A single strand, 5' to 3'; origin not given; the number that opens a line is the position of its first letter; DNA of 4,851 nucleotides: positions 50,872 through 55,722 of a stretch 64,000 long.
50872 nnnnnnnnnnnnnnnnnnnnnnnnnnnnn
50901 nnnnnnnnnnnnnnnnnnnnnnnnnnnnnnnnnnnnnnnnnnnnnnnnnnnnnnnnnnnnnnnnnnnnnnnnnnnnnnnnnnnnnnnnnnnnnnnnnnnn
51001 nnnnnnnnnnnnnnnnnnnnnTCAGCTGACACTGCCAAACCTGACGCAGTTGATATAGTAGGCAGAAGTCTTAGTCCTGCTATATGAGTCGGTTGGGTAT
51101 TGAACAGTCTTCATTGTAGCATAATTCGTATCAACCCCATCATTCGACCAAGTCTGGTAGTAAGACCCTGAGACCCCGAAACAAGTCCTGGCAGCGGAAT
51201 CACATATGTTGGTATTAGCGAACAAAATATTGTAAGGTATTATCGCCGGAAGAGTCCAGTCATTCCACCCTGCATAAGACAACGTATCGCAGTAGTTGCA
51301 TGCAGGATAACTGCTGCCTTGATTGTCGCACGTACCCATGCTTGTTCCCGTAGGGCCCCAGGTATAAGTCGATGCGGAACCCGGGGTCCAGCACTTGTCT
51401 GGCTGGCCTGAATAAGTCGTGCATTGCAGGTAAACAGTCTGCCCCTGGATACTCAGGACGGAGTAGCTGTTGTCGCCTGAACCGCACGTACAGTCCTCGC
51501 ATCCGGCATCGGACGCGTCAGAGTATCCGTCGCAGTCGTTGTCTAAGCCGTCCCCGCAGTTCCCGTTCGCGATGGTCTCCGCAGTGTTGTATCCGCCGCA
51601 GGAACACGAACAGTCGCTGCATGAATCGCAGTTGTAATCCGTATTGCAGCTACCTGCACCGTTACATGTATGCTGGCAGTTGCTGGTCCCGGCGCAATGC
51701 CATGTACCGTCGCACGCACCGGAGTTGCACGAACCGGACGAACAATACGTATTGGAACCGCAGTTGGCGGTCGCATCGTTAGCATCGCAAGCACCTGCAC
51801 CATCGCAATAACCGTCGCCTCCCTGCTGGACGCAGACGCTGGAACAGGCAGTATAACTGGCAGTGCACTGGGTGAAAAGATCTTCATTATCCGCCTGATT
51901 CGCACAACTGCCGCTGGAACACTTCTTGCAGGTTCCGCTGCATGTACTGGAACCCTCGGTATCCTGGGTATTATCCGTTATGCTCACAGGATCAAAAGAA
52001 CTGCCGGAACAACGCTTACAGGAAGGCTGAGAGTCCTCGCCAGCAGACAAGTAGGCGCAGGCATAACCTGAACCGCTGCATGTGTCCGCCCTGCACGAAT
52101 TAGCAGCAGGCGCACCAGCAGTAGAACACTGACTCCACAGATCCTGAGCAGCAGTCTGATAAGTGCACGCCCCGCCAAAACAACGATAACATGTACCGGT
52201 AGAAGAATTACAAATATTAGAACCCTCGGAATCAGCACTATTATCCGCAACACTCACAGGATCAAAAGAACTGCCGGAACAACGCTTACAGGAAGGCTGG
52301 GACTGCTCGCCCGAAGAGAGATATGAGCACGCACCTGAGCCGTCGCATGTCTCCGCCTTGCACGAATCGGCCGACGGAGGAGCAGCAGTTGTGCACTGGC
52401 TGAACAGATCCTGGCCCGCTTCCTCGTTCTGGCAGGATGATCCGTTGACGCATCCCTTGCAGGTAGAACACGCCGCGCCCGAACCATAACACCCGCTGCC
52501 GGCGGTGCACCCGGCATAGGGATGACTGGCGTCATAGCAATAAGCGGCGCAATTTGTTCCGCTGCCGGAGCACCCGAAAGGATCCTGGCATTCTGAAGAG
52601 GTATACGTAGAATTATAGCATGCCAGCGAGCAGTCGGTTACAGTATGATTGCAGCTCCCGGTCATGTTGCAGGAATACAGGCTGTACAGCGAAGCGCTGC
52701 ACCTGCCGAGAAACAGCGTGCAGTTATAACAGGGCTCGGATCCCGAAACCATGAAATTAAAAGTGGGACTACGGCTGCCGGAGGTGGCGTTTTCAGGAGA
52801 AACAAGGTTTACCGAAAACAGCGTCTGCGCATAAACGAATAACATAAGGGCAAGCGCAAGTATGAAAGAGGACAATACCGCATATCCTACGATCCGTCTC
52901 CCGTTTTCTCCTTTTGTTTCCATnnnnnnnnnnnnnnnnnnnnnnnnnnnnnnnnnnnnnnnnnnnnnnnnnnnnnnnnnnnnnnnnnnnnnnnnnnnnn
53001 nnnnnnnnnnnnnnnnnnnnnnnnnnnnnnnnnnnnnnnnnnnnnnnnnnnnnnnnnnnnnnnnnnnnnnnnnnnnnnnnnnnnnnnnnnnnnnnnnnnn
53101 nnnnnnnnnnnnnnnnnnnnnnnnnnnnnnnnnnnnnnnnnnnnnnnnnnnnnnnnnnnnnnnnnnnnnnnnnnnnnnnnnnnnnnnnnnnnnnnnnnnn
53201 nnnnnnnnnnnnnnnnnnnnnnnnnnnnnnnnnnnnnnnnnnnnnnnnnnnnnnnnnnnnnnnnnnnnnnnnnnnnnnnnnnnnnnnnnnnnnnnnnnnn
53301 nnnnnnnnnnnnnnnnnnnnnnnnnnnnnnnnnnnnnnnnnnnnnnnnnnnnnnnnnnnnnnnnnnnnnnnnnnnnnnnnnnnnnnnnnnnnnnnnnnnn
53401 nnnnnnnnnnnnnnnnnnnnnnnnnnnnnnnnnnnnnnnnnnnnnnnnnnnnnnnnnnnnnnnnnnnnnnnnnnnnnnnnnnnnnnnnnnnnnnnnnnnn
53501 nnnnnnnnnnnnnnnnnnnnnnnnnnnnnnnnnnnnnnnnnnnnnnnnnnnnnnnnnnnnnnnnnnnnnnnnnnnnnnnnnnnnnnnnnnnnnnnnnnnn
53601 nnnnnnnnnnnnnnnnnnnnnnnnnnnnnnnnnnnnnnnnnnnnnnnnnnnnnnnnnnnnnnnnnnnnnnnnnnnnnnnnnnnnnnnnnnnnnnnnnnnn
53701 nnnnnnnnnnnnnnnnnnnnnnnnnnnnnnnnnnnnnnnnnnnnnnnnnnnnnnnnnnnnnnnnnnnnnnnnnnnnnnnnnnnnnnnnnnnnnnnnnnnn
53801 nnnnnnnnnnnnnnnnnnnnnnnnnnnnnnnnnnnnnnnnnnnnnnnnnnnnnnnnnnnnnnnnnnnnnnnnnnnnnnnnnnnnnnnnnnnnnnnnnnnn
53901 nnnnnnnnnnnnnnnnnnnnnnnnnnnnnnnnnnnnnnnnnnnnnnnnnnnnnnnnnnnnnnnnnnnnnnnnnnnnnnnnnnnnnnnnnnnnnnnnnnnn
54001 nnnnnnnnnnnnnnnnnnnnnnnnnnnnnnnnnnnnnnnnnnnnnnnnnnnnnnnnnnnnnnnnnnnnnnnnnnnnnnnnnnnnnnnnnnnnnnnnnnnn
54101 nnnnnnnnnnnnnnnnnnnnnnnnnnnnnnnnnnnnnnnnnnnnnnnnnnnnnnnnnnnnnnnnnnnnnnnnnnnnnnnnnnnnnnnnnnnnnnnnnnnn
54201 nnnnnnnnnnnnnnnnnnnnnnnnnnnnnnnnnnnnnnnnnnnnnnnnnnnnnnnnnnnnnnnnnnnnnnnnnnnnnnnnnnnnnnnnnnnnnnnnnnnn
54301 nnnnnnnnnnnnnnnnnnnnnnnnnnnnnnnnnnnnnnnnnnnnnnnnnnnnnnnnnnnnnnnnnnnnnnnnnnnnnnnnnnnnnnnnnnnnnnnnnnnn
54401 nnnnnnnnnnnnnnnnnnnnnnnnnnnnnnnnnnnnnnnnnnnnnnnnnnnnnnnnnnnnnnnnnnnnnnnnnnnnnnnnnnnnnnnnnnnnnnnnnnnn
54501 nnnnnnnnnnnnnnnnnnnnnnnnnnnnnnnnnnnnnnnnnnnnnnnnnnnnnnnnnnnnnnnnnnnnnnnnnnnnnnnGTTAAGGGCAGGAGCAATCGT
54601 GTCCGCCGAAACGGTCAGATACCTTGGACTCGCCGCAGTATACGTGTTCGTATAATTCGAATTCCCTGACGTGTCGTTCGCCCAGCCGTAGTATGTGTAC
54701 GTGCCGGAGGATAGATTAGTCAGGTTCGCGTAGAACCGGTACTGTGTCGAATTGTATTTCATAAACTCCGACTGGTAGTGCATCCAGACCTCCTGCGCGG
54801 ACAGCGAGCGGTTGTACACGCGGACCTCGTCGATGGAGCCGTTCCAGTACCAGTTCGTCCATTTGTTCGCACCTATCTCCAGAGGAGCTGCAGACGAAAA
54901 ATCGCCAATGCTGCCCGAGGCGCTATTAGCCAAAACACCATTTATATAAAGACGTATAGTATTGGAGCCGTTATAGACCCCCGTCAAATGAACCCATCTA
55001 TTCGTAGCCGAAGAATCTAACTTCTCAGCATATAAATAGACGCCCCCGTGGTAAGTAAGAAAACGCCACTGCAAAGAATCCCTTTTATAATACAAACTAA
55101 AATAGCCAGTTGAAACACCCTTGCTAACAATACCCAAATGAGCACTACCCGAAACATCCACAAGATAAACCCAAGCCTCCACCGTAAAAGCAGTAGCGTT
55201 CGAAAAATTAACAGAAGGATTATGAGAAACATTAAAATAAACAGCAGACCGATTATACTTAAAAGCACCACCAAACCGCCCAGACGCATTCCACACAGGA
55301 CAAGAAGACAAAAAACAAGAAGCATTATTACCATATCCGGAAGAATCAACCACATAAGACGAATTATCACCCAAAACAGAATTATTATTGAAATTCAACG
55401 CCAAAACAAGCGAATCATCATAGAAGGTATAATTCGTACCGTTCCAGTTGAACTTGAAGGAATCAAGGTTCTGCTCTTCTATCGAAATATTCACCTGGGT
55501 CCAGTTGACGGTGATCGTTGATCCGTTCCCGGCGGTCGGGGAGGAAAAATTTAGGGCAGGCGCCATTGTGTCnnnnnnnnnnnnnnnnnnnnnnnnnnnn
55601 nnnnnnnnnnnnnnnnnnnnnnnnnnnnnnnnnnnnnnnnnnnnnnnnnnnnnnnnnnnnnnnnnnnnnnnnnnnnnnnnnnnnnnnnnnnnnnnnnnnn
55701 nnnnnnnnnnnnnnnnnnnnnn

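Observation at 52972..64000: The giant gene contains recent internal duplications and an extreme density of N-glycosylation sequons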

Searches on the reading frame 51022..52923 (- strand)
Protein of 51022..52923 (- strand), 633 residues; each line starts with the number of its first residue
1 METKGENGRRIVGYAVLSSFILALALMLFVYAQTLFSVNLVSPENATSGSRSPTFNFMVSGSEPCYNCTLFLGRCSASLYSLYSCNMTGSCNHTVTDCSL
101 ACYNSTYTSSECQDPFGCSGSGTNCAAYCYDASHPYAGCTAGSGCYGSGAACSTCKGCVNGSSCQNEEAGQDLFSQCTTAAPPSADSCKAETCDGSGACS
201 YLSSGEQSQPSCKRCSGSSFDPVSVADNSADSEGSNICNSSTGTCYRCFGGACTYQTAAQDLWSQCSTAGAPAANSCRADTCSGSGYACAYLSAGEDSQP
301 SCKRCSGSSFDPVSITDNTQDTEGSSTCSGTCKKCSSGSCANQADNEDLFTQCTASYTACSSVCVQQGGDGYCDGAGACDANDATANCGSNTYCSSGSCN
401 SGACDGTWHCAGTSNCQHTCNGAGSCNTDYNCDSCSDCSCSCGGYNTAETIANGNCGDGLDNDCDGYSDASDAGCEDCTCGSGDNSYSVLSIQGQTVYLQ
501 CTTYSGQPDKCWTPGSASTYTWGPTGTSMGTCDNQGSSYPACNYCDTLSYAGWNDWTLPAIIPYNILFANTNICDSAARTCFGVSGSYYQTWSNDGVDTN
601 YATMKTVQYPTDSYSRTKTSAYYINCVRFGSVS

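Call 10: search_protein_families(library=pfam, proteins=[window:51022-52923:-], max_evalue=0.001)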
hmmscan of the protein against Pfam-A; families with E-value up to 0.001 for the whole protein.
window:51022-52923:- (633 aa): 1 family
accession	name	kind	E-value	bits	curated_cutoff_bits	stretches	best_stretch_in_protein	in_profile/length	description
PF07603.17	Lcl_C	-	0.00013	22.6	34.9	1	530-628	20-117/117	Lcl C-terminal domain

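Call 12: find_encoding_contigs(protein=window:51022-52923:-, flank=10000, max_places=6)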
Protein window:51022-52923:- (633 aa): no gene with exactly this product is on record in the collection.

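Call 47: search_protein_families(library=ncbifam, proteins=[window:51022-52923:-], max_evalue=0.01)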
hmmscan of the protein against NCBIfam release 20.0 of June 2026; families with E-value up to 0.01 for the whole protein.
window:51022-52923:- (633 aa): 0 families

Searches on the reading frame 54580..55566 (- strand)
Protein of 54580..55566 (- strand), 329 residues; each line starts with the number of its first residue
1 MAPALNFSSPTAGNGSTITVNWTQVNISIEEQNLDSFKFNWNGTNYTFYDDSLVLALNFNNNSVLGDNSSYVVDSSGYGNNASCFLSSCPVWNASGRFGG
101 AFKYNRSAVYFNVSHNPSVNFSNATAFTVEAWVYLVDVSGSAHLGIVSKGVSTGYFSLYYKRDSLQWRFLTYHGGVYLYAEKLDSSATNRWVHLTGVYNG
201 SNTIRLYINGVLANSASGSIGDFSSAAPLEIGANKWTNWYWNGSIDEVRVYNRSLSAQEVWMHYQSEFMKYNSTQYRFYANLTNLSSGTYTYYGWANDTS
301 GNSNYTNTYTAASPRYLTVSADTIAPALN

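Call 53: predict_structure(alignment_id=A1)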
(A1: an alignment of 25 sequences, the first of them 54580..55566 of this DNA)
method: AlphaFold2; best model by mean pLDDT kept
length: 329 residues; sequences in the alignment: 25
mean_pLDDT: 89.6   pTM: 0.89
mean pLDDT of the five models: 89.6, 89.5, 74.7, 69.3, 68.0
residues with pLDDT >= 90: 225; 70-90: 79; 50-70: 19; < 50: 6
segments of 3 or more residues with pLDDT < 50: 325-329
pLDDT, mean of each block of 10 residues (from residue 1): 95 95 96 96 96 93 59 89 87 88 92 92 93 83 89 86 89 78 85 96 94 93 89 92 95 97 94 92 93 97 93 95 51
secondary structure, 60 per line:
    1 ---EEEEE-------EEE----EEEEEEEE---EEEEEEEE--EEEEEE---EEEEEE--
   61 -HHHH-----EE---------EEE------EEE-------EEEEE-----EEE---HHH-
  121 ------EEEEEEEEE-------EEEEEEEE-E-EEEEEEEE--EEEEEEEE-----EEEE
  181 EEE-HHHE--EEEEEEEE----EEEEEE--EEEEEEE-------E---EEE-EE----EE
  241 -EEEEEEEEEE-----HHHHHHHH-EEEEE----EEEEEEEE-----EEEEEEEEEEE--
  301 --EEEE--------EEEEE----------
elements in order: E4-8 E16-18 E23-30 E34-41 E44-49 E53-58 H62-65 E82-84 E91-93 E101-105 E111-113 E127-135 E143-150 E154-161 E164-171 E177-183 E191-198 E203-208 E211-217 E229-231 E242-251 H257-264 E266-270 E275-282 E288-298 E303-306 E315-319

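Call 56: fold_search(model_id=the predicted structure, library=pdb)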
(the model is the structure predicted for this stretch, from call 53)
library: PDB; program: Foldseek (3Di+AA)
matches with E <= 10: 1537; with E <= 0.001: 342
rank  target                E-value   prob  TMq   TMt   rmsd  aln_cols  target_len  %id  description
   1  6hox                  2.2e-12  1.00  0.53  0.42   3.6       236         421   22  Crystal structure of the binding domain of Paraclostridial Mosquitocidal Protein 1 (released 2019-07-10)
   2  7ce2_A                6.4e-11  1.00  0.51  0.39   3.9       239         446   22  The Crystal structure of TeNT Hc complexed with neutralizing antibody (released 2021-04-07)
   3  5ho2                  9.1e-11  1.00  0.51  0.22  14.9       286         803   16  Crystal structure of AbnA (open conformation), a GH43 extracellular arabinanase from Geobacillus stearothermophilus (released 2017-02-01)
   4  8byp_N                1.0e-10  1.00  0.49  0.15   4.5       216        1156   23  Botulinum neurotoxin serotype X in complex with NTNH/X (released 2023-02-08)
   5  2vxr                  1.2e-10  1.00  0.53  0.41   3.5       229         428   20  Crystal Structure of the Botulinum Neurotoxin serotype G binding domain (released 2009-07-07)
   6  5jmc_G                1.2e-10  1.00  0.51  0.41   4.0       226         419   14  Receptor binding domain of Botulinum neurotoxin A in complex with rat SV2C (released 2016-06-15)
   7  5jmc_A                1.4e-10  1.00  0.51  0.41   3.8       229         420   14  Receptor binding domain of Botulinum neurotoxin A in complex with rat SV2C (released 2016-06-15)
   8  8rvi_A                1.4e-10  1.00  0.50  0.40   4.3       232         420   15  Structure of the binding domain of BoNT/A mutant H1253K in complex with the GM1a ganglioside receptor (released 2025-02-12)
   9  5jmc_C                1.5e-10  1.00  0.51  0.41   3.8       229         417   14  Receptor binding domain of Botulinum neurotoxin A in complex with rat SV2C (released 2016-06-15)
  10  5hp6                  1.7e-10  1.00  0.52  0.22  14.2       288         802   16  Structure of AbnA, a GH43 extracellular arabinanase from Geobacillus stearothermophilus (a new conformational state) (released 2017-02-01)
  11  6es1_A                2.1e-10  1.00  0.51  0.40   3.1       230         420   13  Crystal structure of the binding domain from botulinum neurotoxin A2 bound to extracellular domain of human receptor S (released 2018-04-25)
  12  7uib_D                2.3e-10  1.00  0.52  0.43   3.9       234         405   17  Crystal structure of BoNT/E receptor binding domain in complex with SV2, VHH, and sialic acid (released 2023-04-05)
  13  5ho0                  2.6e-10  1.00  0.46  0.20  14.5       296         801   16  Crystal structure of AbnA (closed conformation), a GH43 extracellular arabinanase from Geobacillus stearothermophilus (released 2017-02-01)
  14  8qft                  2.8e-10  1.00  0.50  0.15   3.9       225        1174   22  X-ray structure of non-toxic non-hemagglutinin (NTNH) protein from botulinum neurotoxin serotype X (released 2024-08-14)
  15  6f0p                  2.9e-10  1.00  0.50  0.40   3.5       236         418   15  Botulinum neurotoxin A4 Hc domain (released 2018-01-10)
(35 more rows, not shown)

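Call 82: search_protein_representatives(alignment_id=A1)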
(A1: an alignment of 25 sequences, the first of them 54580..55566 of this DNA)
Query: 25 sequences, 501 profile positions. Proteins with E-value up to 0.001 (for the whole library): 484497; up to 1e-10: 298432; up to 1e-30: 59665. The best 150 are listed.
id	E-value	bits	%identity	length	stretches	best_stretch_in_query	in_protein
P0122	0.0e+00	4386.7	-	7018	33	28-337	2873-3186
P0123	0.0e+00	3719.6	-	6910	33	27-328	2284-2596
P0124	0.0e+00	3604.0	-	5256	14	28-336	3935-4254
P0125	0.0e+00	2675.8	-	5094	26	107-336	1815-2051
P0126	0.0e+00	2516.6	-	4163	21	30-336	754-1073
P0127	0.0e+00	2045.5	-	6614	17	30-415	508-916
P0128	0.0e+00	2038.3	-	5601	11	21-410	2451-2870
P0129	0.0e+00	2031.8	-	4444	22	98-323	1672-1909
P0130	0.0e+00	1977.6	-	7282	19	26-374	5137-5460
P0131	0.0e+00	1950.3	-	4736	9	29-373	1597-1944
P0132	0.0e+00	1892.1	-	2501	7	23-337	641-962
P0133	0.0e+00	1832.4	-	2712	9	25-346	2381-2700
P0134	0.0e+00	1827.0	-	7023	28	96-287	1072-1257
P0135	0.0e+00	1787.3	-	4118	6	28-456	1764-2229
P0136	0.0e+00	1742.3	-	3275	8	27-401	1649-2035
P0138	0.0e+00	1652.3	-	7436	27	123-290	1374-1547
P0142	0.0e+00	1529.7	-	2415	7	25-336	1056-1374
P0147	0.0e+00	1390.5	-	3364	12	24-390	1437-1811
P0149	0.0e+00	1350.8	-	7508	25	123-304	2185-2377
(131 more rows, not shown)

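Call 87: list_cluster_members(proteins=[P0122, P0124, P0127, P0128, P0132, P0142, P0147, P0134, P0138, P0149])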
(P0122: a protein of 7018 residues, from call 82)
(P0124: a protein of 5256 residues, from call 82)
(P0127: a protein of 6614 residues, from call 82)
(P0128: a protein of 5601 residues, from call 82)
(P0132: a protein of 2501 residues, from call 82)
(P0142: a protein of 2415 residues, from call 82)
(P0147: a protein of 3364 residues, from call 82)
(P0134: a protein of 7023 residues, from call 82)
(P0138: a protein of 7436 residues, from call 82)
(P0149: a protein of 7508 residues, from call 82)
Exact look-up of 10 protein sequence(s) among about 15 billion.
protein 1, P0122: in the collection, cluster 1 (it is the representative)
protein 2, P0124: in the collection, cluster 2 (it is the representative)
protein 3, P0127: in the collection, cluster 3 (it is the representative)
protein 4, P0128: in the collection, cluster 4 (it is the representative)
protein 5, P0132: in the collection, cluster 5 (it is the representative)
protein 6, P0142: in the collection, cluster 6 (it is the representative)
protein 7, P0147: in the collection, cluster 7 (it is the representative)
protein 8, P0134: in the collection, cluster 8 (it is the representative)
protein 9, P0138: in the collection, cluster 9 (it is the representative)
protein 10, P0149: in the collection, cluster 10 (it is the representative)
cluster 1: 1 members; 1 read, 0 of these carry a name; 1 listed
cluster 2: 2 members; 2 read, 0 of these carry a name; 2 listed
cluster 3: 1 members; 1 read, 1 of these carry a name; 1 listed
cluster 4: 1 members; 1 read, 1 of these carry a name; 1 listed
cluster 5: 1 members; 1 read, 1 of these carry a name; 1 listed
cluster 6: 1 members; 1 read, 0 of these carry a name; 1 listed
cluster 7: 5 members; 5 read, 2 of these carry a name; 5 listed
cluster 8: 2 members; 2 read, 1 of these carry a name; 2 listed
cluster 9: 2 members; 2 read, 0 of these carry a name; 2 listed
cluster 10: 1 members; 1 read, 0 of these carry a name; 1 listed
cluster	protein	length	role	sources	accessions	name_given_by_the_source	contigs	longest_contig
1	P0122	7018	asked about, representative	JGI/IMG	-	-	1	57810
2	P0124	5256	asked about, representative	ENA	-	-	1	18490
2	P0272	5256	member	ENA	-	-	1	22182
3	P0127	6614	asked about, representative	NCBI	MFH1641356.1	MAG: LamG-like jellyroll fold domain-containing protein, partial [Nanoarchaeota archaeon]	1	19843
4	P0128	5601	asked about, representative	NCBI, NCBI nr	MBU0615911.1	MAG: hypothetical protein KJ601_07500, partial [Nanoarchaeota archaeon] | hypothetical protein [Nanoarchaeota archaeon]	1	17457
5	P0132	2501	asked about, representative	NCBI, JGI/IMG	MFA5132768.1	MAG: LamG domain-containing protein [Candidatus Paceibacterota bacterium]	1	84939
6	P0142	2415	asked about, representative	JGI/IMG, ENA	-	-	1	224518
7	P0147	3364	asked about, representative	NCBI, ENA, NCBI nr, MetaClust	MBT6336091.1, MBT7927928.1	DUF2341 domain-containing protein [Candidatus Woesearchaeota archaeon] | \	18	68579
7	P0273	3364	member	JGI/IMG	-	hypothetical protein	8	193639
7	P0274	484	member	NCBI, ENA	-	-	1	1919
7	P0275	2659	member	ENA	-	-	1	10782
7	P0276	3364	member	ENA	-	-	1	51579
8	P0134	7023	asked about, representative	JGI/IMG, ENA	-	-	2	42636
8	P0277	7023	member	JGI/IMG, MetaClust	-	\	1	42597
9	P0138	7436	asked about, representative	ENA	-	-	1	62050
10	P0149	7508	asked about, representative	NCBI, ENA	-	-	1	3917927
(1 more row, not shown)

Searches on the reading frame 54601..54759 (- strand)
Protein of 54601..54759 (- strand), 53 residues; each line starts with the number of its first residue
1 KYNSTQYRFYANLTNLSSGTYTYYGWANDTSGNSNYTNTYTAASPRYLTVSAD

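Call 57: search_protein_families(library=pfam, proteins=[window:54601-54759:-], max_evalue=10)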
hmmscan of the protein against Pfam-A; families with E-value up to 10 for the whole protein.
seq(53 aa): 1 family
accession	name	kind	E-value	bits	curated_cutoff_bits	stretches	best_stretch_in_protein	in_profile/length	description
PF15683.10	TDRP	-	0.34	11.2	27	1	16-47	88-120/147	Testis development-related protein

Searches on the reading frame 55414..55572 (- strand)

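Call 57: search_protein_families(library=pfam, proteins=[window:55414-55572:-], max_evalue=10)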
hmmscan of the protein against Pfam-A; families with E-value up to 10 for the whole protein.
seq(53 aa): 1 family
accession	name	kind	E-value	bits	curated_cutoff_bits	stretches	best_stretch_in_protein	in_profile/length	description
PF14292.12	SusE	-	0.038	14.6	25.2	1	14-50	8-46/106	SusE outer membrane protein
